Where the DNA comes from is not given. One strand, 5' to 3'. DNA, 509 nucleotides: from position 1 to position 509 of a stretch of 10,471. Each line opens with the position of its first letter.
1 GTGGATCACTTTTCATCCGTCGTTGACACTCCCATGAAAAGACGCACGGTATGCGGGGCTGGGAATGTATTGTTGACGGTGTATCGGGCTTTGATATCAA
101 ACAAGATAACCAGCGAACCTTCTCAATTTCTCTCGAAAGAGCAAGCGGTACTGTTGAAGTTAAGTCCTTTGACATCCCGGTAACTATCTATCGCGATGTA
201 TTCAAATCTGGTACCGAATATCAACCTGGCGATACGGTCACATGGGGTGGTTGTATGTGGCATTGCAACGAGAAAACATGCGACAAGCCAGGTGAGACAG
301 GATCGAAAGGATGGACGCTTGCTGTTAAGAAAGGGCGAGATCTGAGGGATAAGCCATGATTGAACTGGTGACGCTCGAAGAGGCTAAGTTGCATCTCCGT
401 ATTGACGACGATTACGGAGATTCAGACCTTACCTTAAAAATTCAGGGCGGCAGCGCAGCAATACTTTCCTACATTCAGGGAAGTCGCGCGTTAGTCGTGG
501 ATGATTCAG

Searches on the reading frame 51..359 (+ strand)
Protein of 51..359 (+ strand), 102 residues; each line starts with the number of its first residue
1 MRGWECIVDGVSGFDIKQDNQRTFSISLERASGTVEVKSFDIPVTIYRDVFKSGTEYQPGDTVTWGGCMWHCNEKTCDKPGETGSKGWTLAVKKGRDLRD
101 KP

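Call 35: find_encoding_contigs(protein=window:51-359:+, flank=10000, max_places=3)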
Protein window:51-359:+ (102 aa): 24 contigs read that carry it; 2 places shown.
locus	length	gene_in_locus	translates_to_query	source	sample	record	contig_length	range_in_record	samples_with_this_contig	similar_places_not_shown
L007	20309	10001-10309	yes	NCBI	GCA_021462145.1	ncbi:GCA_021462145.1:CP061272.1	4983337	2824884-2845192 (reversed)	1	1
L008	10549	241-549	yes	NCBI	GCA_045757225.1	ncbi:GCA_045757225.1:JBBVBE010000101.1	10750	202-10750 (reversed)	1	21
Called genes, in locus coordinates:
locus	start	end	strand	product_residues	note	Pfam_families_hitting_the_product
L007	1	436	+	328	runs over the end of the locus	PF00291:PALP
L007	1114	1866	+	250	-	PF02463:SMC_N, PF09818:ABC_ATPase (faint), PF00005:ABC_tran, PF13191:AAA_16 (faint), PF13401:AAA_22 (weak), PF13304:AAA_21 (weak)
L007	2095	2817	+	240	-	PF03472:Autoind_bind, PF00196:GerE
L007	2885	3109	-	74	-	PF10769:DUF2594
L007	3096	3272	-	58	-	PF23680:YecU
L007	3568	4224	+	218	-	PF00072:Response_reg, PF00196:GerE, PF08281:Sigma70_r4_2 (weak)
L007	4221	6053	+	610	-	PF01541:GIY-YIG, PF27096:UvrC_M, PF02151:UVR, PF12836:HHH_3 (faint), PF22920:UvrC_RNaseH, PF08459:UvrC_RNaseH_dom, PF14520:HHH_5, PF00633:HHH (weak)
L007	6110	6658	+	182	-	PF01066:CDP-OH_P_transf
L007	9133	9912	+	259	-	PF01695:IstB_IS21, PF00308:Bac_DnaA (weak)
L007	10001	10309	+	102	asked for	-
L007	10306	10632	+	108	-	PF05135:Phage_connect_1 (weak)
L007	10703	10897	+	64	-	-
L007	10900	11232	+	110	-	PF05521:Phage_HCP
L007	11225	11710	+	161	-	PF04883:HK97-gp10_like (weak)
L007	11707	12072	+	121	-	PF11367:Tail_completion_gp17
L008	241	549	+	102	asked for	-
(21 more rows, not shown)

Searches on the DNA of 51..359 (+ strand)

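Call 36: search_dna_similar(query=L007:6600-10100:+, collection=ecoli_genomes, mode=near, max_rows=8)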
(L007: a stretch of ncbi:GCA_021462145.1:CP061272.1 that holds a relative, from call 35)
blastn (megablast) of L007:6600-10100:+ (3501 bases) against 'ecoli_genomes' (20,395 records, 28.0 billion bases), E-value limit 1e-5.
Records with a match: 6990; places in all: 30274; records where one place covers at least 80% of the query: 0.
Genomes with a match: 5426 of 5426; with a place that covers at least 80% of the query: 0. Places per genome that has any: lowest 2, median 5, highest 32. On chromosomes: 28480 places; on plasmids: 1794.
Best place of each record, by identity: >=99% 3553; 95-99% 3388; 90-95% 22; 80-90% 27.
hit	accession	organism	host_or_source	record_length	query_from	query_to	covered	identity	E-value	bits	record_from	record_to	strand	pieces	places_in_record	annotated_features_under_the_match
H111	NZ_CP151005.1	Escherichia coli strain 19KM1766N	Dog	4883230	1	3379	72%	99.7%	0e+0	4638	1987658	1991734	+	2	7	istA: IS21-like element IS100 family transposase | istB: IS21-like element IS100kyp family helper ATPase IstB | hypothetical protein | integrase arm-type DNA-binding domain-containing protein | tRNA-Leu | and 4 other names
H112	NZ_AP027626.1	Escherichia coli strain PSJ-14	Homo sapiens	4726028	1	3381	73%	99.6%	0e+0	4627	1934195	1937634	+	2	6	istA: IS21-like element IS100 family transposase | istB: IS21-like element IS100kyp family helper ATPase IstB | hypothetical protein | tRNA-Leu | tRNA-Gly | and 2 other names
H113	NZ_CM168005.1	Escherichia coli strain PEC422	Sus scrofa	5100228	1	3379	72%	99.3%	0e+0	4573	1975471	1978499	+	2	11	istA: IS21-like element IS100 family transposase | istB: IS21-like element IS100kyp family helper ATPase IstB | hypothetical protein (x2) | tRNA-Leu | tRNA-Gly | and 2 other names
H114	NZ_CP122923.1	Escherichia coli strain ETEC1703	Sus scrofa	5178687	1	3379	72%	99.2%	0e+0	4562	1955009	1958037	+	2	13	istA: IS21-like element IS100 family transposase | istB: IS21-like element IS100kyp family helper ATPase IstB | hypothetical protein (x2) | tRNA-Leu | tRNA-Gly | and 2 other names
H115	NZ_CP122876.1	Escherichia coli strain ETEC1717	Sus scrofa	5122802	1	3379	72%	99.2%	0e+0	4562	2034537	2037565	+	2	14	istA: IS21-like element IS100 family transposase | istB: IS21-like element IS100kyp family helper ATPase IstB | hypothetical protein (x2) | tRNA-Leu | tRNA-Gly | and 2 other names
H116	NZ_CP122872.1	Escherichia coli strain ETEC1718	Sus scrofa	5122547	1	3379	72%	99.2%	0e+0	4562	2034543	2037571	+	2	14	istA: IS21-like element IS100 family transposase | istB: IS21-like element IS100kyp family helper ATPase IstB | hypothetical protein (x2) | tRNA-Leu | tRNA-Gly | and 2 other names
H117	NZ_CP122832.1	Escherichia coli strain ETEC1730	Sus scrofa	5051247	1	3379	72%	99.1%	0e+0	4557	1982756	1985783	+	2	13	istA: IS21-like element IS100 family transposase | istB: IS21-like element IS100kyp family helper ATPase IstB | hypothetical protein (x2) | tRNA-Leu | tRNA-Gly | and 2 other names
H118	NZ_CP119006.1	Escherichia coli strain CE0021a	Bos taurus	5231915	458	3379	59%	99.7%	0e+0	3802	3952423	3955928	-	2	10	istA: IS21-like element IS100 family transposase | istB: IS21-like element IS100kyp family helper ATPase IstB | hypothetical protein | Arm DNA-binding domain-containing protein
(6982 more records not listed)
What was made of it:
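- The remnant has lost its regulatory and late-promoter region to IS100 (calls 35, 36).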
